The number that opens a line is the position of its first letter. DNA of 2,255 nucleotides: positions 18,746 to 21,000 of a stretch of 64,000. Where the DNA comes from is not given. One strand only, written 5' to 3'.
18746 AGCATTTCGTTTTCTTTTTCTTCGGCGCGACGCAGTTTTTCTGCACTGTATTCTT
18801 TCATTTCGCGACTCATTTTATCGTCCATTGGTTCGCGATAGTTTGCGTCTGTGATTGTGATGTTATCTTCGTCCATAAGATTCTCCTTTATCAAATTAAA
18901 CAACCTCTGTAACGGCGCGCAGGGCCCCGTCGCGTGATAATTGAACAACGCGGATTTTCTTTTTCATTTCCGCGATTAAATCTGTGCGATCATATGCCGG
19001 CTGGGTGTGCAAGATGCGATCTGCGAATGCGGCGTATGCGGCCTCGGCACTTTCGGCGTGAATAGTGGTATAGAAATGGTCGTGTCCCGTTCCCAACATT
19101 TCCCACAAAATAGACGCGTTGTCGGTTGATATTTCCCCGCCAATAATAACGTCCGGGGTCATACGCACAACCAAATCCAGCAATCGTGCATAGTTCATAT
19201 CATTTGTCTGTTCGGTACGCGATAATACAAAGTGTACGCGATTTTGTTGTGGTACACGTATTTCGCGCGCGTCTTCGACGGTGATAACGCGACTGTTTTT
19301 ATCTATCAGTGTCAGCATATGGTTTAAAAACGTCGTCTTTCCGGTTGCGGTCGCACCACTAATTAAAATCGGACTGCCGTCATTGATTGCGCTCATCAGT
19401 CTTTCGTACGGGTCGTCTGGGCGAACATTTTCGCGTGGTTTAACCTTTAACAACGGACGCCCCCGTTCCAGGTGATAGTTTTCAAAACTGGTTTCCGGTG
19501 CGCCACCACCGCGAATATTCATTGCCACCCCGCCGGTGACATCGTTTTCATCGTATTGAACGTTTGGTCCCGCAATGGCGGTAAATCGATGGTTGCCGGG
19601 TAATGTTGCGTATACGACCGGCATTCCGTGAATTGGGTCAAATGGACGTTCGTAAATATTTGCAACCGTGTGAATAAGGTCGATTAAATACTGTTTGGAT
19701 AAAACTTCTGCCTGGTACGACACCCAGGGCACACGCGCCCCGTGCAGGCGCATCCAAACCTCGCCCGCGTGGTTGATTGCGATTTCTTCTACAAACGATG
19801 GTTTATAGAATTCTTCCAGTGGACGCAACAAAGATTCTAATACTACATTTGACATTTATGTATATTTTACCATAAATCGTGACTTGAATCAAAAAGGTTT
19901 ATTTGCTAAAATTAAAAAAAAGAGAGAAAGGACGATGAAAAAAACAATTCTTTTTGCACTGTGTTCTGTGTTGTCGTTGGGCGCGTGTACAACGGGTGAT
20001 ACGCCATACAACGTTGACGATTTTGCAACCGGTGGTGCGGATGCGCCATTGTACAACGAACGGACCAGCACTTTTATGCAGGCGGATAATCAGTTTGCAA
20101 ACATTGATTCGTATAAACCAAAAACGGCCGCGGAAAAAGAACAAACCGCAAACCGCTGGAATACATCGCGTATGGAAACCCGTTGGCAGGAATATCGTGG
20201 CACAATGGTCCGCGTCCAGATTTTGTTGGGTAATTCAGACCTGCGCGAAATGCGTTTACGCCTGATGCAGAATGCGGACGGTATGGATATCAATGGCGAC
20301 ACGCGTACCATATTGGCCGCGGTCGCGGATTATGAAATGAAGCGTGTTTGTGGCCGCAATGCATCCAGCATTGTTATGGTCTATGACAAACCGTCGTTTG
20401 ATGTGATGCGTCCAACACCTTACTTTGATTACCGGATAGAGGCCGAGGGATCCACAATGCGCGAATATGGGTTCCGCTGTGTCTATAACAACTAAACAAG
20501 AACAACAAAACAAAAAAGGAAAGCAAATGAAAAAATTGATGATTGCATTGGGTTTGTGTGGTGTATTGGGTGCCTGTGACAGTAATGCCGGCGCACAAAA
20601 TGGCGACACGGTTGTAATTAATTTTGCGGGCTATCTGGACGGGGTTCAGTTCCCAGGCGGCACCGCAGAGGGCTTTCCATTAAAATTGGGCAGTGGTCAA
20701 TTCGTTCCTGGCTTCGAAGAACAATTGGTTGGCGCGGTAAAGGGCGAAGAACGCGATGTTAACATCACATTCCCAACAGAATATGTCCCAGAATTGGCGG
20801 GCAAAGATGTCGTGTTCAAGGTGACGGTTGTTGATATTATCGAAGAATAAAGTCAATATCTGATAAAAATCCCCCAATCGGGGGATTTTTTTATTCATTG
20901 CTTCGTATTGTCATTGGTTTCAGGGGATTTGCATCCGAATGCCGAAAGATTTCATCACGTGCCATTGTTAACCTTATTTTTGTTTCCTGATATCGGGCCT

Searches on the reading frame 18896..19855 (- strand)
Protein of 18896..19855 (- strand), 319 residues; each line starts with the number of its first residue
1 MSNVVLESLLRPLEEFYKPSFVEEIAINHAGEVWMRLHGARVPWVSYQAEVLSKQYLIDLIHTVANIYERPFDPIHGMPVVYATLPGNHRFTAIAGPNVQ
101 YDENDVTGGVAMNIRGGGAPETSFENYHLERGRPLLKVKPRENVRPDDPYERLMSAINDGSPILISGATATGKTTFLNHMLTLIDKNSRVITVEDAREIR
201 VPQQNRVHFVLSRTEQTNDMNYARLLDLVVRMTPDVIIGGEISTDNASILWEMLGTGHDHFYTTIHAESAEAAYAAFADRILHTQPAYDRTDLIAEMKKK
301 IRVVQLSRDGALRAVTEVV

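Call 82: search_protein_families(library=pfam, proteins=[window:18896-19855:-], max_evalue=0.001)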
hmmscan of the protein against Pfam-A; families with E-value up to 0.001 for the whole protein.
window:18896-19855:- (319 aa): 2 families
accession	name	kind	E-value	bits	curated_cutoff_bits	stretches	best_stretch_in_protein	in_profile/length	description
PF00437.27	T2SSE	-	2.1e-23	83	24.9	1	162-273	144-251/370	Type II/IV secretion system protein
PF13191.12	AAA_16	-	0.00086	20.3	32.6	0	153-199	15-63/167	AAA ATPase domain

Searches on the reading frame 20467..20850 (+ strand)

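Call 82: search_protein_families(library=pfam, proteins=[window:20467-20850:+], max_evalue=0.001)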
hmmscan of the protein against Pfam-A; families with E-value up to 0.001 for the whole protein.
window:20467-20850:+ (127 aa): 1 family
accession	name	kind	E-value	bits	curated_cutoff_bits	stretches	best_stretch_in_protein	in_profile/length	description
PF00254.34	FKBP_C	-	1.7e-16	60.7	21.1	1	43-121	5-93/94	FKBP-type peptidyl-prolyl cis-trans isomerase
